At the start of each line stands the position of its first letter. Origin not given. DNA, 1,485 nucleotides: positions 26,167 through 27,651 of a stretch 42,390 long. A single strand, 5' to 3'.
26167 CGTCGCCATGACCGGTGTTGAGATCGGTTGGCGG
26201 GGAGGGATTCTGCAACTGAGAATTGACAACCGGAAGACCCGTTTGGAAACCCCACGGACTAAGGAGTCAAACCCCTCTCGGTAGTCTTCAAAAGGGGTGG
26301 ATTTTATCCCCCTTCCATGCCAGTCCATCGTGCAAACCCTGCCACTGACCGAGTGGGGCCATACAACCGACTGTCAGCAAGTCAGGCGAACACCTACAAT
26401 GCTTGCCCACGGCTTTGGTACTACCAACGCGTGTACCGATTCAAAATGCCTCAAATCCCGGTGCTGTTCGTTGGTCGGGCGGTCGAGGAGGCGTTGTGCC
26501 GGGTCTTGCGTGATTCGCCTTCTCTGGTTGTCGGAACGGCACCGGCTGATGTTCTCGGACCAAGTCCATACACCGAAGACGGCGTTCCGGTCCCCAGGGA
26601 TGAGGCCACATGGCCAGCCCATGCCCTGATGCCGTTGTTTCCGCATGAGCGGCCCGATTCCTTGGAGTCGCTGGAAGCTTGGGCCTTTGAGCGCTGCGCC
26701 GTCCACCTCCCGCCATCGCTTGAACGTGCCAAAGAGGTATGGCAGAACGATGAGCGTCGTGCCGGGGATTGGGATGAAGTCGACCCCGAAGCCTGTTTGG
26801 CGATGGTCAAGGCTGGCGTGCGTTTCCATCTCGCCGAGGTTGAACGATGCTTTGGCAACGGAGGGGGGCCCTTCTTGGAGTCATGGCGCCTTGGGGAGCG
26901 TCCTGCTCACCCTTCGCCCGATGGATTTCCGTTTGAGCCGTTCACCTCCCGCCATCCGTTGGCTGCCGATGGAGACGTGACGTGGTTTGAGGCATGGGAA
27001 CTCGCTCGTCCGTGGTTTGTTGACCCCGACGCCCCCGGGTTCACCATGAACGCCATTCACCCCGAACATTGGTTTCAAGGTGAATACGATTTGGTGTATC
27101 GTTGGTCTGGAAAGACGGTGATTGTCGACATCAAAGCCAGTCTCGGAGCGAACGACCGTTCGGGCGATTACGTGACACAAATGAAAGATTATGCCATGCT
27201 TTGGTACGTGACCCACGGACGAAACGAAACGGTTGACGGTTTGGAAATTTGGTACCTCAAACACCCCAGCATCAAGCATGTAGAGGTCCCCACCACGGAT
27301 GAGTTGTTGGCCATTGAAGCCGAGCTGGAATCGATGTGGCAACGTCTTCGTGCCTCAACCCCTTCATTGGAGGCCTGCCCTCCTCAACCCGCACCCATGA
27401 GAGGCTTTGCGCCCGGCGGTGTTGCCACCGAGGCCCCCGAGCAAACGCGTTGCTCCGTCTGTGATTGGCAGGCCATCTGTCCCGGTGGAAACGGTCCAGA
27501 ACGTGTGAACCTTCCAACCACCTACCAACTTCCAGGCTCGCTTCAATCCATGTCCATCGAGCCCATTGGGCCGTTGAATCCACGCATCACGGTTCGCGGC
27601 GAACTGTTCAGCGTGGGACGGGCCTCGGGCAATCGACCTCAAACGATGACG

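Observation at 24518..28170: Tandem paralogous Fe-S Cas4/Exo5-like nuclease::double-OB fusion proteins: a candidate two-subunit ssDNA nuclease with no known partner genes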

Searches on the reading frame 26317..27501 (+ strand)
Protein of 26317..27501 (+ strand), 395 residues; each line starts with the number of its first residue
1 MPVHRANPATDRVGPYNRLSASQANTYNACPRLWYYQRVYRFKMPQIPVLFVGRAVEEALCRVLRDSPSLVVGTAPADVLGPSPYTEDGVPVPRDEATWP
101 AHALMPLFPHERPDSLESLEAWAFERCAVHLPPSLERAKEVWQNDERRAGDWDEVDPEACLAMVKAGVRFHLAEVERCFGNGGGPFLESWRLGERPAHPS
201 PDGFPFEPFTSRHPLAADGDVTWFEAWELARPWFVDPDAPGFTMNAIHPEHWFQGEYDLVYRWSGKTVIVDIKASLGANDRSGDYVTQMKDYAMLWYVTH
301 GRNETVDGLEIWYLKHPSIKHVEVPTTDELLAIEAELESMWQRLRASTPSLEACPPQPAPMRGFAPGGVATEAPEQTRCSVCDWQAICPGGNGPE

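Call 97: search_solved_structures(query=A4, max_evalue=10, show_alignments=3)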
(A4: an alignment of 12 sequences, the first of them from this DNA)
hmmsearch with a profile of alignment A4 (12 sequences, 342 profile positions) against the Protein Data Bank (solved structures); distinct sequences matched with E-value up to 10: 17.
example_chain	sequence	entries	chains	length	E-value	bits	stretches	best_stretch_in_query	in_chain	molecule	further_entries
4yxx_A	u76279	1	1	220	0.00098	21.8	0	46-73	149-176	dTor_6x35L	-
8s6p_A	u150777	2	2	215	0.0039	19.8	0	50-95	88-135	TRP_18 F116W (R0) | TRP_18 F116W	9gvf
9h10_A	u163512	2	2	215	0.0043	19.7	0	50-80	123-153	[(sulfaNHC)Au].TRP_18 | Tandem-repeat protein (TRP)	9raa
9rar_A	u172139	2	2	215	0.0043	19.6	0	51-75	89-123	TRP_F43W | [(sulfaNHC)Au].TRP_F43W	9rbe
9raq_A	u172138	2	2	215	0.0079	18.8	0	51-75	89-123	TRP_F43W/E39L | [(sulfaNHC)Au].TRP_F43W/E39L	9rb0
4ic1_A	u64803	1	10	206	0.027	17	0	30-80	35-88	Uncharacterized protein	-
9h3c_A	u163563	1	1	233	0.035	16.7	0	52-70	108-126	De novo designed tandem repeat protein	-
8c3w_A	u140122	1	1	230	0.038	16.5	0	49-78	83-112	dnHEM1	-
9iac_A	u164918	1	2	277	0.089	15.3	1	265-341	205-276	Similar to tr|Q3MCC8|Q3MCC8_ANAVT Hypothetical protein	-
1f9d_A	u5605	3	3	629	0.14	14.7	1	225-250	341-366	ENDO-1,4-BETA-GLUCANASE F | Endoglucanase F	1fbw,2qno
1f9o_A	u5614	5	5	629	0.14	14.7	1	225-250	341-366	ENDO-1,4-BETA-GLUCANASE F | CELLULASE CELF | CELLULASE CEL48F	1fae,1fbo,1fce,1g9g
1g9j_A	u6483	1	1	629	0.14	14.7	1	225-250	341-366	CELLULASE CEL48F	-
4r5q_A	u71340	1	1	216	0.2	14.1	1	16-67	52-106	CRISPR-associated exonuclease, Cas4 family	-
1l1y_A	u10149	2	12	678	0.34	13.4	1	225-250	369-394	cellobiohydrolase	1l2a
5yj6_A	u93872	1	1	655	0.37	13.3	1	225-250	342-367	Dockerin type I repeat-containing protein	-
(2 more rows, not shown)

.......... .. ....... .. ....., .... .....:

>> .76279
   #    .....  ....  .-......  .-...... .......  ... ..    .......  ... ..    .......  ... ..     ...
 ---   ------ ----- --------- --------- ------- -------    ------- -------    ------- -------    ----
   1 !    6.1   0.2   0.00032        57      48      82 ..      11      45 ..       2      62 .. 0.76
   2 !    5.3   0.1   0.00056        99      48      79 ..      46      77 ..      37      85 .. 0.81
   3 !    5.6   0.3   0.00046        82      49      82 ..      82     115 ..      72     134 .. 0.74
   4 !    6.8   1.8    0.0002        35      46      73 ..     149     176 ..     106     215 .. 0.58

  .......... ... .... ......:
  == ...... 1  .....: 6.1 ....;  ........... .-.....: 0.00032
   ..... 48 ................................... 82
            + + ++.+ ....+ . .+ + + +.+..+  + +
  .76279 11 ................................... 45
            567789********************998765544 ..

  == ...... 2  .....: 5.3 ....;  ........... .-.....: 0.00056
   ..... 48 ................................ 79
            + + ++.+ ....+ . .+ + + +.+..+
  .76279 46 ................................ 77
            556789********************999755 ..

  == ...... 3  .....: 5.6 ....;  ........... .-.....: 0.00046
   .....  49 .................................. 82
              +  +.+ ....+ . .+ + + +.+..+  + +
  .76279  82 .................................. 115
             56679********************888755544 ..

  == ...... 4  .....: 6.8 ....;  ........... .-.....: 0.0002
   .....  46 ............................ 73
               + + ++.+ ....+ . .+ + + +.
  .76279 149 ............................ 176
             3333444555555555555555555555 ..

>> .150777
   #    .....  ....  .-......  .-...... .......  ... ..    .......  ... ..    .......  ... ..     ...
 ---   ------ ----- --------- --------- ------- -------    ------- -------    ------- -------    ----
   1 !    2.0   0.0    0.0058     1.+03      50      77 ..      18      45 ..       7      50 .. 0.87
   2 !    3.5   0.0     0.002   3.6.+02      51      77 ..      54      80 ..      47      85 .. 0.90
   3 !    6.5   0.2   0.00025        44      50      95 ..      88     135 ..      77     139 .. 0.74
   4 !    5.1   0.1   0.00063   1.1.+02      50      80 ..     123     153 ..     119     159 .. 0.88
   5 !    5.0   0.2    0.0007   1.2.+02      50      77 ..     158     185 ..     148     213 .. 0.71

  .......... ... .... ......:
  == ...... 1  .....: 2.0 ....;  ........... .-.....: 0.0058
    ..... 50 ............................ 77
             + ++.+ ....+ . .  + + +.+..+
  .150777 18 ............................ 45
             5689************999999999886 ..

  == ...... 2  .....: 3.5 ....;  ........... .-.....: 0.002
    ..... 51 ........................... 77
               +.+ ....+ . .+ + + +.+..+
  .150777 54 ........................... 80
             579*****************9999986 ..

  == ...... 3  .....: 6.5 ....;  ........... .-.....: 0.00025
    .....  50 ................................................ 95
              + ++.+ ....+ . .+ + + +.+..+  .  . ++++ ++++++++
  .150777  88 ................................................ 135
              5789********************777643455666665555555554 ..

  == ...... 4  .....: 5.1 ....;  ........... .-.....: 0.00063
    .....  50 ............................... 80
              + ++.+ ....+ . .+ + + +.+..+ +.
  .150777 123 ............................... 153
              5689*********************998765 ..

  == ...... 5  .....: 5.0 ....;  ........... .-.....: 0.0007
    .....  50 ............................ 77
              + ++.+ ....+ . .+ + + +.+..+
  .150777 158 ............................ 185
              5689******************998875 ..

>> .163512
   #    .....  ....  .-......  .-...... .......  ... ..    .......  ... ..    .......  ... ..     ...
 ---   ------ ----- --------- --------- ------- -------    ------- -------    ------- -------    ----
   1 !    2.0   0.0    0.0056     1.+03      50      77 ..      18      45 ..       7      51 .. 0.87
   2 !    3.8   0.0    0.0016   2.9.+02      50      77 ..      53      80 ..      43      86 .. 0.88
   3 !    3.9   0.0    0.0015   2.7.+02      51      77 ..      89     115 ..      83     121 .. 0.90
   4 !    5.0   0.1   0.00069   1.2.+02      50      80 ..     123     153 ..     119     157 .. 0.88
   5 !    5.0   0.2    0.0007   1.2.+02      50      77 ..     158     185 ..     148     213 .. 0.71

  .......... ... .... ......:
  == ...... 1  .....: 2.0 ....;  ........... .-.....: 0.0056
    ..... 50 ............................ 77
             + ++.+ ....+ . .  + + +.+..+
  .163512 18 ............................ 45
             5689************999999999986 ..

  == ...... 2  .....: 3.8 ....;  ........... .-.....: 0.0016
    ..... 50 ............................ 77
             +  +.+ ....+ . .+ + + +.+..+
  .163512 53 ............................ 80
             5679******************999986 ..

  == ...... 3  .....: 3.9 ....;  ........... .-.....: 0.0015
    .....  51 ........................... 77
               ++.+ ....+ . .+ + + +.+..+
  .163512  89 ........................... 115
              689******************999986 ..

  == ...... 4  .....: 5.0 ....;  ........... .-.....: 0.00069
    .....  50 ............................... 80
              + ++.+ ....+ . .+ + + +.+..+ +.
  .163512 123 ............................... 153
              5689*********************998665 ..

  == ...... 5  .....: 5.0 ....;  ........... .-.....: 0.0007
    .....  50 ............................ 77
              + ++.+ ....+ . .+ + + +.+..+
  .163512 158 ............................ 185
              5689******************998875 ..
